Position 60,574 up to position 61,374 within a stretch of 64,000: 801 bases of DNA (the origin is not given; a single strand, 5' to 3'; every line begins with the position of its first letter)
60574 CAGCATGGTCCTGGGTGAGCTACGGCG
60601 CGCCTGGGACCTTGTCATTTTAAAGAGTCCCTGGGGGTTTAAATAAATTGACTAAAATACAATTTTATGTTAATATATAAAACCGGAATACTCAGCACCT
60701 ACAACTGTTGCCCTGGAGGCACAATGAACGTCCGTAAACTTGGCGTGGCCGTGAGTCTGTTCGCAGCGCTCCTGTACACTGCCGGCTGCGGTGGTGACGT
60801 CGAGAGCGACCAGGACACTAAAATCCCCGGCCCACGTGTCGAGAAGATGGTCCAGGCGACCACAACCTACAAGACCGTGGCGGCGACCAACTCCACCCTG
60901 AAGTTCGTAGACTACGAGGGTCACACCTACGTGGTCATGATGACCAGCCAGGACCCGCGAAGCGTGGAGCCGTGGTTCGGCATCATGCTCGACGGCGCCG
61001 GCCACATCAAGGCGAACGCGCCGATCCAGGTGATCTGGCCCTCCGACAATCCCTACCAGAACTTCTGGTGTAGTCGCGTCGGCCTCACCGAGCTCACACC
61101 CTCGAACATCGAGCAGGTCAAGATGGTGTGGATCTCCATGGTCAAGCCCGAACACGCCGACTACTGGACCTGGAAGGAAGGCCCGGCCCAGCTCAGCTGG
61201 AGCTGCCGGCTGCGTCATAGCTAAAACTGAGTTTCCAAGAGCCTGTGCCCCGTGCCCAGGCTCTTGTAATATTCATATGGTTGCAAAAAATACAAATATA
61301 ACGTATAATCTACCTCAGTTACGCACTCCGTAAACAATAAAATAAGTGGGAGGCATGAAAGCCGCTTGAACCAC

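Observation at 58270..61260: Four-gene GC-rich module splitting nusG from rplK: GT-A-like enzyme and HTH protein divergent from two lipoproteins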

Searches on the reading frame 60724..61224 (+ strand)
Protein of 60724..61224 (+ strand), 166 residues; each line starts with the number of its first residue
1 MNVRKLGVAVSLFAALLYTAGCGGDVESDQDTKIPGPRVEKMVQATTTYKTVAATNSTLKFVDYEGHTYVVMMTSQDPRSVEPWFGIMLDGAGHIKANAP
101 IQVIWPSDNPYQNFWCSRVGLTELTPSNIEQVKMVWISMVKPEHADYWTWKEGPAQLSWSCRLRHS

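Call 5: search_protein_families(library=pfam, proteins=[window:60724-61224:+], max_evalue=1)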
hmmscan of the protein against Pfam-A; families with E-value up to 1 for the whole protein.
window:60724-61224:+ (166 aa): 0 families

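Call 6: search_protein_families(library=ncbifam, proteins=[window:60724-61224:+], max_evalue=1)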
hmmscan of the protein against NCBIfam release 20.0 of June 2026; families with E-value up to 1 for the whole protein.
window:60724-61224:+ (166 aa): 1 family
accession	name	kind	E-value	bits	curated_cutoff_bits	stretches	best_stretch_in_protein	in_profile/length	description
NF051432.1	PepSY_MTB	domain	0.031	14.8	60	1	7-82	10-85/101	PepSY domain-containing protein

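Call 7: search_protein_families(library=phrogs, proteins=[window:60724-61224:+], max_evalue=1)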
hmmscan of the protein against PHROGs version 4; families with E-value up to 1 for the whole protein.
window:60724-61224:+ (166 aa): 1 family
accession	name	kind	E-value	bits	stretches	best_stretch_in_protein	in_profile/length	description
phrog_8801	-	unknown function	0.22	13.1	1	10-82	6-79/94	-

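Call 8: search_protein_families(library=padloc, proteins=[window:60724-61224:+], max_evalue=1)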
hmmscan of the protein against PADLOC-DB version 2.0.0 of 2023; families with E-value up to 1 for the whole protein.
window:60724-61224:+ (166 aa): 0 families

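Call 36: search_protein_representatives(protein=window:60724-61221:+)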
Query: 166 residues. Proteins with E-value up to 0.001 (for the whole library): 3; up to 1e-10: 1; up to 1e-30: 1. The best 3 are listed.
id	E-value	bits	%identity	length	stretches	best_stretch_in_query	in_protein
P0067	1.0e-111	386.7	100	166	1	1-166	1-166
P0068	4.1e-04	36.4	29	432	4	70-119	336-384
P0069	9.4e-04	35.2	32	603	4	49-102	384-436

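Call 52: search_dna_similar(query=window:60724-61221:+, collection=plasmids, mode=protein, max_evalue=0.1, max_rows=10)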
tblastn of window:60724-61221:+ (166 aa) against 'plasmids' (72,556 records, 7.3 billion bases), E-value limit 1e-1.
No match.

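Call 55: search_dna_similar(query=window:60724-61221:+, collection=phages, mode=protein, max_evalue=0.1, max_rows=10)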
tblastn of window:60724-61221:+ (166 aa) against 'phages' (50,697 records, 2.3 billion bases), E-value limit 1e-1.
No match.

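Call 85: search_solved_structures(query=window:60724-61221:+, max_evalue=10)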
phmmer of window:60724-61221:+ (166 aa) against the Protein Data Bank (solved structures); distinct sequences matched with E-value up to 10: 3.
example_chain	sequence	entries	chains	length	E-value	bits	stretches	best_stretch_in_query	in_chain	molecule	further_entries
7on8_A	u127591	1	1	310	0.00017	24.6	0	1-34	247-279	SAKe6AR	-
7xjm_A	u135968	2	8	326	0.69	12.9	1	84-145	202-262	Putrescine-binding periplasmic protein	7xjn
7onh_A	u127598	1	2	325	7.3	9.5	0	2-35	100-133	SAKe6BE-L3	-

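Call 88: find_related_loci(query=window:60724-61221:+, collection=viral_contigs, flank=5000)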
Query window:60724-61221:+ (166 aa) in viral_contigs; peptide patterns used: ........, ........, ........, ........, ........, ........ (x = any residue, [..] = any of these).
1 stretches matched a pattern, but none encodes a relative of the query by tblastn (E <= 1e-3).
